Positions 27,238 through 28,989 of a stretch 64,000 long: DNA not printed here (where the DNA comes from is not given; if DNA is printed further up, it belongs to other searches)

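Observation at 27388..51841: Three HxsB-like SPASM paralogs, one with visibly eroded auxiliary-cluster cysteines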

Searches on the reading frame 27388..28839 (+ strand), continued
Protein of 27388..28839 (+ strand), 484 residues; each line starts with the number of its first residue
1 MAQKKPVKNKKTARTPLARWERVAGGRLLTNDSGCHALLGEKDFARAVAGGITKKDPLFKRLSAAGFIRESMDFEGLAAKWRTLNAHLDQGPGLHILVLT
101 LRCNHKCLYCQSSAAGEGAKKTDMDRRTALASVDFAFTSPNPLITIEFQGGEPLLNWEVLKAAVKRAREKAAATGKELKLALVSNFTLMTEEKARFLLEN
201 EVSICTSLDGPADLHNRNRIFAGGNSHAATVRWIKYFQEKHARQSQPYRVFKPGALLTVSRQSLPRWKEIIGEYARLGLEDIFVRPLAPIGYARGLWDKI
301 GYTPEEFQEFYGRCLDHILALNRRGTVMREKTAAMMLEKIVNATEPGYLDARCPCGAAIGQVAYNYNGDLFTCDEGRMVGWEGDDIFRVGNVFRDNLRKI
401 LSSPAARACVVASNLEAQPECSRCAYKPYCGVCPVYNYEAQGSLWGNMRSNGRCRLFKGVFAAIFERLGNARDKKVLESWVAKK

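Call 67: get_annotated_region(hit=H11, flank=3000)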
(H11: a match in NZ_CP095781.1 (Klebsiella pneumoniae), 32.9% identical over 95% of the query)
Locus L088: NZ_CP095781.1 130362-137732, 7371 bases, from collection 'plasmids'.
description: Klebsiella pneumoniae strain bo743 plasmid p363Kb, complete sequence
organism: Klebsiella pneumoniae (NCBI taxid 573)
taxonomy: Bacteria; Pseudomonadota; Gammaproteobacteria; Enterobacterales; Enterobacteriaceae; Klebsiella; Klebsiella pneumoniae
host: -; source: Homo sapiens,venous catheter; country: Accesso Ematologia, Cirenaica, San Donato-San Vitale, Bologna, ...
typing (MOB-suite, as given by PLSDB): conjugative; replicon IncC,IncFIB,IncFII,rep_cluster_2183; relaxase MOBF,MOBF,MOBH,MOBH; mating-pair formation MPF_F
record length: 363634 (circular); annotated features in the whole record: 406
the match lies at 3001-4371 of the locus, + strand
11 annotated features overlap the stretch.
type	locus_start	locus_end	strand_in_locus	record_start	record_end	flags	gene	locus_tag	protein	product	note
CDS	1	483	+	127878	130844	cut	-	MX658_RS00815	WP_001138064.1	Tn3-like element TnAs3 family transposase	GO:0006313 - DNA transposition [Evidence IEA]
CDS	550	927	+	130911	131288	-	-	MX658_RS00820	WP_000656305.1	GNAT family N-acetyltransferase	-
CDS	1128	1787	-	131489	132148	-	-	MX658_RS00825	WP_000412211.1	type A-1 chloramphenicol O-acetyltransferase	-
predicted_resistance_gene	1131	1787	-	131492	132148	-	catA1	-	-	type A-1 chloramphenicol O-acetyltransferase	predicted by amrfinderplus; class PHENICOL; identity 100.0%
CDS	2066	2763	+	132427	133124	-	-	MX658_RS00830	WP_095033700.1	IS1-like element IS1B family transposase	GO:0006313 - DNA transposition [Evidence IEA]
CDS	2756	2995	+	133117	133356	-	hxsD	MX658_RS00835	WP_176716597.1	His-Xaa-Ser system protein HxsD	-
CDS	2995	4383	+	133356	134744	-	hxsB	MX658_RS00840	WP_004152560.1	His-Xaa-Ser system radical SAM maturase HxsB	-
CDS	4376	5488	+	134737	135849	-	hxsC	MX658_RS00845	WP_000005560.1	His-Xaa-Ser system radical SAM maturase HxsC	-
CDS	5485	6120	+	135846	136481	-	hxsA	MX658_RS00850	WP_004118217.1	His-Xaa-Ser repeat protein HxsA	-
CDS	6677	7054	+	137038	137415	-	-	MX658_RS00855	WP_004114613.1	transposase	GO:0006313 - DNA transposition [Evidence IEA]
CDS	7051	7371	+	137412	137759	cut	tnpB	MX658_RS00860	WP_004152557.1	IS66 family insertion sequence element accessory protein TnpB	-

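Call 68: get_annotated_region(hit=H20, flank=3000)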
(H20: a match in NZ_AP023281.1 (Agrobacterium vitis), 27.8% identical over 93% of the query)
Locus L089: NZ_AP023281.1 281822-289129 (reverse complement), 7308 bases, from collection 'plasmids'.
description: Agrobacterium vitis strain VAT03-9 plasmid pRvVAT039a, complete sequence
organism: Agrobacterium vitis (NCBI taxid 373)
taxonomy: Bacteria; Pseudomonadota; Alphaproteobacteria; Hyphomicrobiales; Rhizobiaceae; Agrobacterium; Agrobacterium vitis
host: -; source: Vitis vinifera,grapevine; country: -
typing (MOB-suite, as given by PLSDB): non-mobilizable; replicon rep_cluster_287
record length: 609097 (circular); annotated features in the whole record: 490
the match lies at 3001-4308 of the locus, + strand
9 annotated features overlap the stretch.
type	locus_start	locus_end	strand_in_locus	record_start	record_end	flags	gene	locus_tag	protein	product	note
CDS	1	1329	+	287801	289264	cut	-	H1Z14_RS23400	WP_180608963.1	HlyD family type I secretion periplasmic adaptor subunit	GO:0030253 - protein secretion by the type I secretion system [Evidence IEA]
CDS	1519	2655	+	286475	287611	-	-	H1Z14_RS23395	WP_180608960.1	hypothetical protein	-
CDS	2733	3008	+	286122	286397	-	-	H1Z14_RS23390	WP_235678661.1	hypothetical protein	-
CDS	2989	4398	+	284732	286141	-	hxsB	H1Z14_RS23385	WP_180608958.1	His-Xaa-Ser system radical SAM maturase HxsB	-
CDS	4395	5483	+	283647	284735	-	hxsC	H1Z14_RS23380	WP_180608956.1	His-Xaa-Ser system radical SAM maturase HxsC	-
CDS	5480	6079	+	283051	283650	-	hxsA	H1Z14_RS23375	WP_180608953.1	His-Xaa-Ser repeat protein HxsA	-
CDS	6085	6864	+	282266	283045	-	-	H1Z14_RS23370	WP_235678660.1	hypothetical protein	-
CDS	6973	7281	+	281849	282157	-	-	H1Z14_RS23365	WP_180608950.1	hypothetical protein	-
CDS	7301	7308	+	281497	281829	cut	-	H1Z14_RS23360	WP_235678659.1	SH3 domain-containing protein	-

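Call 73: search_protein_families(library=padloc, proteins=[window:27388-28839:+], max_evalue=0.001)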
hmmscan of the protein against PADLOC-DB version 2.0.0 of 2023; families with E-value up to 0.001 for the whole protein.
window:27388-28839:+ (484 aa): 2 families
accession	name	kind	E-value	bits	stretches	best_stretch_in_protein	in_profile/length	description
PDLC02903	pVip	-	1.6e-08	32.3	1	99-216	6-108/257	Viperins not associated with kinases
PDLC02904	pVip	-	1.5e-06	25.9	1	99-210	9-109/262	Viperins associated with kinases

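Call 77: find_homologous_proteins(query=L086:2983-4386:+, max_evalue=1e-30)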
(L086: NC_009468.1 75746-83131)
Query L086:2983-4386:+ (468 aa): 7936 proteins with E <= 1e-30 among 8000 candidates; the best 120 are listed.
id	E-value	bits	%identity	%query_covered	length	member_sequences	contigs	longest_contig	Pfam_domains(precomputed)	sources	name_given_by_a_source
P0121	0.0e+0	1014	100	97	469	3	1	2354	PF04055.28,PF13353.12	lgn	-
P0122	1.1e-244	830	77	100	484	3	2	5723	PF04055.28,PF13353.12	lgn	-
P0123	1.3e-243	827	76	100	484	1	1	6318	PF04055.28,PF13353.12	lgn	-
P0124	8.6e-237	804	75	100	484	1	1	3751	PF04055.28,PF13353.12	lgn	-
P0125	3.4e-234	796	77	95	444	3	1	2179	PF04055.28,PF13353.12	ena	-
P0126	8.2e-232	788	74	100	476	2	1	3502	PF04055.28,PF13353.12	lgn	-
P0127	1.0e-222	758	70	100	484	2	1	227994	PF04055.28,PF13353.12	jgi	jgi:His-Xaa-Ser system radical SAM maturase HxsB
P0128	3.5e-221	753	69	100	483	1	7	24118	PF04055.28,PF13353.12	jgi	jgi:uncharacterized protein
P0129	6.7e-221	752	70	100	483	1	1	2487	PF04055.28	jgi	jgi:His-Xaa-Ser system radical SAM maturase HxsB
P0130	7.5e-221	752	69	100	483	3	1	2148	PF04055.28,PF13353.12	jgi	jgi:uncharacterized protein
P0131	1.8e-220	751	69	100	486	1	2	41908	PF04055.28,PF13353.12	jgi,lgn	jgi:His-Xaa-Ser system radical SAM maturase HxsB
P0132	2.6e-220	750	69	100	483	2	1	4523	PF04055.28,PF13353.12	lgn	-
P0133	4.3e-220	749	69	100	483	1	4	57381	PF04055.28,PF13353.12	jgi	jgi:uncharacterized protein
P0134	7.4e-220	749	69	100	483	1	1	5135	PF04055.28,PF13353.12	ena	-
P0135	5.3e-219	746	69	100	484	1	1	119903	PF04055.28,PF13353.12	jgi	jgi:His-Xaa-Ser system radical SAM maturase HxsB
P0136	5.7e-219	746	69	100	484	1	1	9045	PF04055.28,PF13353.12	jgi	jgi:His-Xaa-Ser system radical SAM maturase HxsB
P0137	1.1e-218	745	69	100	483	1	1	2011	PF04055.28,PF13353.12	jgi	jgi:uncharacterized protein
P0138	1.1e-218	745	69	100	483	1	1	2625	PF04055.28,PF13353.12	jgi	jgi:uncharacterized protein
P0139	1.3e-218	745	70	100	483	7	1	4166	PF04055.28,PF13353.12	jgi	jgi:uncharacterized protein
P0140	1.4e-218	744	69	100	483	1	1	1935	PF04055.28,PF13353.12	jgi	-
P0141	1.6e-218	744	69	100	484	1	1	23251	PF04055.28,PF13353.12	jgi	jgi:uncharacterized protein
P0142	1.6e-218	744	69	100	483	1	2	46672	PF04055.28,PF13353.12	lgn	-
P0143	1.6e-218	744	69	100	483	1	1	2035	PF04055.28,PF13353.12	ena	-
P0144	2.3e-218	744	69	100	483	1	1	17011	PF04055.28,PF13353.12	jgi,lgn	jgi:His-Xaa-Ser system radical SAM maturase HxsB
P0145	3.5e-218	743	69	100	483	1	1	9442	PF04055.28,PF13353.12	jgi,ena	jgi:His-Xaa-Ser system radical SAM maturase HxsB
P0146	4.0e-218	743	70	100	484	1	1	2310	PF04055.28,PF13353.12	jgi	jgi:His-Xaa-Ser system radical SAM maturase HxsB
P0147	4.9e-218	743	69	100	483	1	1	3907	PF04055.28,PF13353.12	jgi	-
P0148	6.0e-218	742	69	100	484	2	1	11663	PF04055.28,PF13353.12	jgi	jgi:uncharacterized protein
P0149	7.0e-218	742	70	100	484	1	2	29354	PF04055.28,PF13353.12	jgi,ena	-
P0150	7.3e-218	742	69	100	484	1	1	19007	PF04055.28,PF13353.12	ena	-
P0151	8.8e-218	742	68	100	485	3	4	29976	PF04055.28,PF13353.12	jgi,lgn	jgi:uncharacterized protein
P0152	1.9e-217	741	69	100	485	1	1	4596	PF04055.28,PF13353.12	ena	-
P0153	2.5e-217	740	70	99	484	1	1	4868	PF04055.28,PF13353.12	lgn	-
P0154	2.8e-217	740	69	100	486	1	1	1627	PF04055.28,PF13353.12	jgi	jgi:His-Xaa-Ser system radical SAM maturase HxsB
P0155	3.0e-217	740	69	100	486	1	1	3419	PF04055.28,PF13353.12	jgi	jgi:His-Xaa-Ser system radical SAM maturase HxsB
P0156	4.1e-217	740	68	100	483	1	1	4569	PF04055.28,PF13353.12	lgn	-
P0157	4.1e-217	740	69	100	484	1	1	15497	PF04055.28,PF13353.12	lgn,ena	-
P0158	4.4e-217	739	68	100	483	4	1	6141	PF04055.28,PF13353.12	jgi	jgi:uncharacterized protein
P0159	5.3e-217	739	67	100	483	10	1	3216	PF04055.28,PF13353.12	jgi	jgi:uncharacterized protein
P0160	6.2e-217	739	69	99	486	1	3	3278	PF04055.28,PF13353.12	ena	-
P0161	6.5e-217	739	68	100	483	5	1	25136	PF04055.28,PF13353.12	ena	-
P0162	7.5e-217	739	68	100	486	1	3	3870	PF04055.28,PF13353.12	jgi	jgi:uncharacterized protein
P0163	1.1e-216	738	68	100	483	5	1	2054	PF04055.28,PF13353.12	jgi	jgi:uncharacterized protein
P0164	1.1e-216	738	68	100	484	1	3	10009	PF04055.28,PF13353.12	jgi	jgi:His-Xaa-Ser system radical SAM maturase HxsB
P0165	1.2e-216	738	68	100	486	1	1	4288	PF04055.28,PF13353.12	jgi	jgi:uncharacterized protein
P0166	1.3e-216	738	69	100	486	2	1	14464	PF04055.28,PF13353.12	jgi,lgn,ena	-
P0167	1.6e-216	738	68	100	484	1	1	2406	PF04055.28,PF13353.12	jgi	jgi:His-Xaa-Ser system radical SAM maturase HxsB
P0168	2.4e-216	737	69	100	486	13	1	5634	PF04055.28,PF13353.12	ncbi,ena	-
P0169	2.7e-216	737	68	100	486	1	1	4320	PF04055.28,PF13353.12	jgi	jgi:His-Xaa-Ser system radical SAM maturase HxsB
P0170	3.8e-216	736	68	100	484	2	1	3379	PF04055.28,PF13353.12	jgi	jgi:uncharacterized protein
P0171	4.3e-216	736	68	100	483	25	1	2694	PF04055.28,PF13353.12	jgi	-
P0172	4.4e-216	736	67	100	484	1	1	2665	PF04055.28,PF13353.12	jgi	jgi:uncharacterized protein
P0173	4.7e-216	736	68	100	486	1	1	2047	PF04055.28,PF13353.12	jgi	jgi:uncharacterized protein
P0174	4.8e-216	736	68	100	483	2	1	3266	PF04055.28,PF13353.12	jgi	jgi:uncharacterized protein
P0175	7.5e-216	735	68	100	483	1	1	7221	PF04055.28,PF13353.12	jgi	jgi:uncharacterized protein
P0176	7.7e-216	735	67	100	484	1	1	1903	PF04055.28,PF13353.12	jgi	jgi:uncharacterized protein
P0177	8.6e-216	735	68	100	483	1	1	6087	PF04055.28,PF13353.12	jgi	jgi:His-Xaa-Ser system radical SAM maturase HxsB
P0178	1.2e-215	735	67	100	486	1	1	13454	PF04055.28,PF13353.12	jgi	jgi:uncharacterized protein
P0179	1.3e-215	735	69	100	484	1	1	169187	PF04055.28,PF13353.12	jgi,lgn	jgi:His-Xaa-Ser system radical SAM maturase HxsB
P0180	1.7e-215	734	67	100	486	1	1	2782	PF04055.28,PF13353.12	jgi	jgi:uncharacterized protein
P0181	3.1e-215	733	69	100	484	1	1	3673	PF04055.28,PF13353.12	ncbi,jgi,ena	jgi:His-Xaa-Ser system radical SAM maturase HxsB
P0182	3.7e-215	733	67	100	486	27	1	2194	PF04055.28,PF13353.12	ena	-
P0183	4.0e-215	733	68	99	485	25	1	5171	PF04055.28,PF13353.12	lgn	-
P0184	4.7e-215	733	68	100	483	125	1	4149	PF04055.28,PF13353.12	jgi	jgi:uncharacterized protein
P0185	4.8e-215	733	69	100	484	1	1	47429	PF04055.28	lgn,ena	-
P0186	6.6e-215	732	68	100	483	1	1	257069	PF04055.28,PF13353.12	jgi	jgi:His-Xaa-Ser system radical SAM maturase HxsB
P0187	7.4e-215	732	68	100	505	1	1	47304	PF04055.28,PF13353.12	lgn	-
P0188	8.0e-215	732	68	100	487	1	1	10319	PF04055.28,PF13353.12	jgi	jgi:His-Xaa-Ser system radical SAM maturase HxsB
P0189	1.0e-214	732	68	100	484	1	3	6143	PF04055.28,PF13353.12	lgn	-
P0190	1.6e-214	731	68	100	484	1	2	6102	PF04055.28,PF13353.12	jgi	jgi:His-Xaa-Ser system radical SAM maturase HxsB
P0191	2.5e-214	730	67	100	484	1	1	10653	PF04055.28,PF13353.12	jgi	jgi:His-Xaa-Ser system radical SAM maturase HxsB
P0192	2.8e-214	730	68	100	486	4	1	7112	PF04055.28,PF13353.12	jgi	jgi:uncharacterized protein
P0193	3.5e-214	730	68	100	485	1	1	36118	PF04055.28,PF13353.12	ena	-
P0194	3.7e-214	730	68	100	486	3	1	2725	PF04055.28,PF13353.12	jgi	jgi:uncharacterized protein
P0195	3.7e-214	730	69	100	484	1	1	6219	PF04055.28,PF13353.12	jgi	jgi:His-Xaa-Ser system radical SAM maturase HxsB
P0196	5.0e-214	729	68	100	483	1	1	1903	PF04055.28,PF13353.12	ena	-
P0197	6.3e-214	729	67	99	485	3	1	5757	PF04055.28,PF13353.12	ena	-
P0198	1.2e-213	728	68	100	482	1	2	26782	PF04055.28,PF13353.12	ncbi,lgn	-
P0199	1.5e-213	728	67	100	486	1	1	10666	PF04055.28,PF13353.12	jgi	jgi:His-Xaa-Ser system radical SAM maturase HxsB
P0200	2.5e-213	727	67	100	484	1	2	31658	PF04055.28,PF13353.12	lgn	-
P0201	2.7e-213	727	67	100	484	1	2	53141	PF04055.28,PF13353.12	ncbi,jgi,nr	ncbi:MAG TPA: His-Xaa-Ser system radical SAM maturase HxsB [Caulobacteraceae bacterium]|jgi:His-Xaa-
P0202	4.2e-213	726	68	100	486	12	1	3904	PF04055.28,PF13353.12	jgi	jgi:uncharacterized protein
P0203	5.0e-213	726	69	100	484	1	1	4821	PF04055.28,PF13353.12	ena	-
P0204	6.1e-213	726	68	100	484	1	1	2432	PF04055.28,PF13353.12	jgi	jgi:uncharacterized protein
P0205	6.5e-213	726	67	100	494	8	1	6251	PF04055.28,PF13353.12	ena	-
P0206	7.2e-213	726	66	100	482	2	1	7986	PF04055.28,PF13353.12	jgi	jgi:His-Xaa-Ser system radical SAM maturase HxsB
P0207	8.6e-213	725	66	100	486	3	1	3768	PF04055.28,PF13353.12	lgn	-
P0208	1.5e-212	725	68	100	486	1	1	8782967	PF04055.28,PF13353.12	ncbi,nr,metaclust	ncbi:His-Xaa-Ser system radical SAM maturase HxsB [Rhizobiales bacterium GAS191]|nr:His-Xaa-Ser syst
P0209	1.8e-212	724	68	99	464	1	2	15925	PF04055.28,PF13353.12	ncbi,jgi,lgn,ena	jgi:His-Xaa-Ser system radical SAM maturase HxsB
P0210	2.2e-212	724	67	100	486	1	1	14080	PF04055.28,PF13353.12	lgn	-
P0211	2.4e-212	724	68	100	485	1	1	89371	PF04055.28,PF13353.12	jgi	jgi:His-Xaa-Ser system radical SAM maturase HxsB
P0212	2.5e-212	724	66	100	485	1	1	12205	PF04055.28,PF13353.12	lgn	-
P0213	3.4e-212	723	68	100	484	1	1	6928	PF04055.28,PF13353.12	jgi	jgi:uncharacterized protein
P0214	3.7e-212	723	67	100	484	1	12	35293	PF04055.28,PF13353.12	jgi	jgi:uncharacterized protein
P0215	3.9e-212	723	66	100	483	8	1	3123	PF04055.28,PF13353.12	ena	-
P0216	4.1e-212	723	67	100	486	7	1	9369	PF04055.28,PF13353.12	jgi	jgi:His-Xaa-Ser system radical SAM maturase HxsB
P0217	4.7e-212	723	67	100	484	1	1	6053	PF04055.28,PF13353.12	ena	-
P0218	4.8e-212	723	67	99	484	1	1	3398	PF04055.28,PF13353.12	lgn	-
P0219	6.2e-212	723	66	100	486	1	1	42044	PF04055.28,PF13353.12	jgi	jgi:His-Xaa-Ser system radical SAM maturase HxsB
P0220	7.8e-212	722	67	100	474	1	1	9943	PF04055.28,PF13353.12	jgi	jgi:uncharacterized protein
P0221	7.9e-212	722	67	100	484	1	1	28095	PF04055.28,PF13353.12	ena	-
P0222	8.2e-212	722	67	100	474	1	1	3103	PF04055.28,PF13353.12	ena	-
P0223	1.0e-211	722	67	100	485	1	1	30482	PF04055.28,PF13353.12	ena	-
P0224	1.2e-211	722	67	100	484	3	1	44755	PF04055.28,PF13353.12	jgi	jgi:His-Xaa-Ser system radical SAM maturase HxsB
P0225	1.7e-211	721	67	100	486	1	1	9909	PF04055.28,PF13353.12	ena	-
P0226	1.8e-211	721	67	100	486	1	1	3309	PF04055.28,PF13353.12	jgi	jgi:His-Xaa-Ser system radical SAM maturase HxsB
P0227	1.9e-211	721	66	100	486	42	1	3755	PF04055.28,PF13353.12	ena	-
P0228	1.9e-211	721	67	100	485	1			PF04055.28,PF13353.12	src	-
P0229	2.4e-211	721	67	100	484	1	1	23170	PF04055.28,PF13353.12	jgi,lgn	jgi:His-Xaa-Ser system radical SAM maturase HxsB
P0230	2.7e-211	720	66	100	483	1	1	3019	PF04055.28,PF13353.12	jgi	-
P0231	2.8e-211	720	67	100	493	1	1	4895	PF04055.28,PF13353.12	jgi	jgi:uncharacterized protein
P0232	2.9e-211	720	66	100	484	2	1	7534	PF04055.28,PF13353.12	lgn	-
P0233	2.9e-211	720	67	100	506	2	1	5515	PF04055.28,PF13353.12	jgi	jgi:uncharacterized protein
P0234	3.8e-211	720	67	100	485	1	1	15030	PF04055.28,PF13353.12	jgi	jgi:His-Xaa-Ser system radical SAM maturase HxsB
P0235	4.6e-211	720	67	100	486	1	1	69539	PF04055.28,PF13353.12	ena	-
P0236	4.8e-211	720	67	100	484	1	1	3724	PF04055.28,PF13353.12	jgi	jgi:uncharacterized protein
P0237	8.3e-211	719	67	99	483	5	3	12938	PF04055.28,PF13353.12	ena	-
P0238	8.3e-211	719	68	100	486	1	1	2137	PF04055.28,PF13353.12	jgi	jgi:uncharacterized protein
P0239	8.4e-211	719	66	100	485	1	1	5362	PF04055.28,PF13353.12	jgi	jgi:His-Xaa-Ser system radical SAM maturase HxsB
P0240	8.8e-211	719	67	100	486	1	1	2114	PF04055.28,PF13353.12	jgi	jgi:uncharacterized protein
